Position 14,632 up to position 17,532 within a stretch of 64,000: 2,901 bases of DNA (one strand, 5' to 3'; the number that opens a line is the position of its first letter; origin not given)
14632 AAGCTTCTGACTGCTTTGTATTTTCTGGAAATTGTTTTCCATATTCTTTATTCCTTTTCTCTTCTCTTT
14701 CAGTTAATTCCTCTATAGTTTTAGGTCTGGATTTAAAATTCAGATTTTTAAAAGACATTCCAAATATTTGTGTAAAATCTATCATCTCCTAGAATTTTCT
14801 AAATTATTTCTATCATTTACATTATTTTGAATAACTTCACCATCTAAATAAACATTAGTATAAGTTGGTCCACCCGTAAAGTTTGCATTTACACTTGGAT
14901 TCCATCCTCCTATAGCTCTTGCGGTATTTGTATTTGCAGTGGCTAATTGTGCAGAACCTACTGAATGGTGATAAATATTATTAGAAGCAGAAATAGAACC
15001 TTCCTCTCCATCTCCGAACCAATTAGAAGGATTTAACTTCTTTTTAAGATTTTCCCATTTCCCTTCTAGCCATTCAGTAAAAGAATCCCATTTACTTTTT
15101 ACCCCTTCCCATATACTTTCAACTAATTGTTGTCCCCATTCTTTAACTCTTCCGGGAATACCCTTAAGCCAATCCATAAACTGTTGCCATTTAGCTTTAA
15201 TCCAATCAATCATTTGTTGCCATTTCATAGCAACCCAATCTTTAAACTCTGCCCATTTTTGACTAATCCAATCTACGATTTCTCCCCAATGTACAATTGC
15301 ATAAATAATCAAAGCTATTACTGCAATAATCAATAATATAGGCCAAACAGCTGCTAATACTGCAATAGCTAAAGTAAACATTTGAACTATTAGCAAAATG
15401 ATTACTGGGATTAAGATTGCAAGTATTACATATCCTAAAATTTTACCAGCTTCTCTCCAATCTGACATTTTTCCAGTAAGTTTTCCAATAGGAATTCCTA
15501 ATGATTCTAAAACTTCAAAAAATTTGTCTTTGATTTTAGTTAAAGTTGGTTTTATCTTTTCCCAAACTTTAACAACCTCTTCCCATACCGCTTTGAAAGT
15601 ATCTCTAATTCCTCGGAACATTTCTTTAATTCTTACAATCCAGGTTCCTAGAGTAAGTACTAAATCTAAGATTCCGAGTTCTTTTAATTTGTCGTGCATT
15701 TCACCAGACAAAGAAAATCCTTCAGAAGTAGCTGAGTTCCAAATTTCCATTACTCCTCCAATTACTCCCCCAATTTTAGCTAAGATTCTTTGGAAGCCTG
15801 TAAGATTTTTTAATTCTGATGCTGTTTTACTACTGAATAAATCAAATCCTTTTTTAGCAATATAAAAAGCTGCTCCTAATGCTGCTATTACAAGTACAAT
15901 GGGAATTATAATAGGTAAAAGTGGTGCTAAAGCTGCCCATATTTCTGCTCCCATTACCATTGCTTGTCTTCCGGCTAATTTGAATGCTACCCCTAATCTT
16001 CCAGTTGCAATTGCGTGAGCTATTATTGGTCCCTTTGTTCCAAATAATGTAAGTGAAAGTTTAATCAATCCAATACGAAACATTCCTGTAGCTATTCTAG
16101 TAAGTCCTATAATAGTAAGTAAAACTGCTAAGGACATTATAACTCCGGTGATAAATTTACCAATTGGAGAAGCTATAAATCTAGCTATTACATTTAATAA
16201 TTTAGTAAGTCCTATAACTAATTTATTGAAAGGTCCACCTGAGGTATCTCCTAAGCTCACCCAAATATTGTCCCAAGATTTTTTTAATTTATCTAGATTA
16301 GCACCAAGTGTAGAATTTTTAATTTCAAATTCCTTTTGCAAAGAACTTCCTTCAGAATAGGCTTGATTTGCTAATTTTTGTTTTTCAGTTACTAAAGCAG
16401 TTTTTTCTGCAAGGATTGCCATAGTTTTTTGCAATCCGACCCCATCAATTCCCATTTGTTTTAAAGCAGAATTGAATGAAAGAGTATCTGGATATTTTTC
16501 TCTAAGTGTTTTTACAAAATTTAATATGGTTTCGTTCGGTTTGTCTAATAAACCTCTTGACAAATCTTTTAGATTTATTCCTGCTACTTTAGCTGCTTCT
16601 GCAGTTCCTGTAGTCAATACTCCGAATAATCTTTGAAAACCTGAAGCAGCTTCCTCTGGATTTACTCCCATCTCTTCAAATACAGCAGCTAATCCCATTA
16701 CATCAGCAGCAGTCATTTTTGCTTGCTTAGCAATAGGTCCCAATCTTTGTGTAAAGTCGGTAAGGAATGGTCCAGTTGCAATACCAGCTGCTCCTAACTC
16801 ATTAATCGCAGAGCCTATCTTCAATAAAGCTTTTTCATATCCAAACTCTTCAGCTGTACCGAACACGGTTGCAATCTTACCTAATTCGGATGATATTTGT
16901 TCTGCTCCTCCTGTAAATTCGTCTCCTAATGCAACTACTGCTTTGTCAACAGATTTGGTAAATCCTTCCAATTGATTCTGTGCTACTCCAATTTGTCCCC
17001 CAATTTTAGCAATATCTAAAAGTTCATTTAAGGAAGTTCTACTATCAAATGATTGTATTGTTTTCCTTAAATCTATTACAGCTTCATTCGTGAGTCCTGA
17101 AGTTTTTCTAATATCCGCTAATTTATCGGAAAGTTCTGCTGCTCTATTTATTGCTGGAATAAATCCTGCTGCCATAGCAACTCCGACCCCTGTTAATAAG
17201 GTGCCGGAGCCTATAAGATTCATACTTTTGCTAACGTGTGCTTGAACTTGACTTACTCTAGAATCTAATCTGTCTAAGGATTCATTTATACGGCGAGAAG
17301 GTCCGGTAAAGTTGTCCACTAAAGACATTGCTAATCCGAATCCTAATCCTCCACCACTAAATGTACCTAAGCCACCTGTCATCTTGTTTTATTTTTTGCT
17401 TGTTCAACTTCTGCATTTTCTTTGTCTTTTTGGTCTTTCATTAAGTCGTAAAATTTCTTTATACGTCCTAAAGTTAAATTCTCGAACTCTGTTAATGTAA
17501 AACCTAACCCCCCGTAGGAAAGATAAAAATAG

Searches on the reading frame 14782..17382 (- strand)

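Call 83: search_protein_families(library=pfam, proteins=[window:14782-17382:-], max_evalue=0.001)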
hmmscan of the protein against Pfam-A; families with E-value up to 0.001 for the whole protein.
window:14782-17382:- (866 aa): 1 family
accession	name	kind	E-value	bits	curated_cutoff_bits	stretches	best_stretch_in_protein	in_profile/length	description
PF10145.14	PhageMin_Tail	-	3.3e-18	66.7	33.2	1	106-308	1-197/201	Phage-related minor tail protein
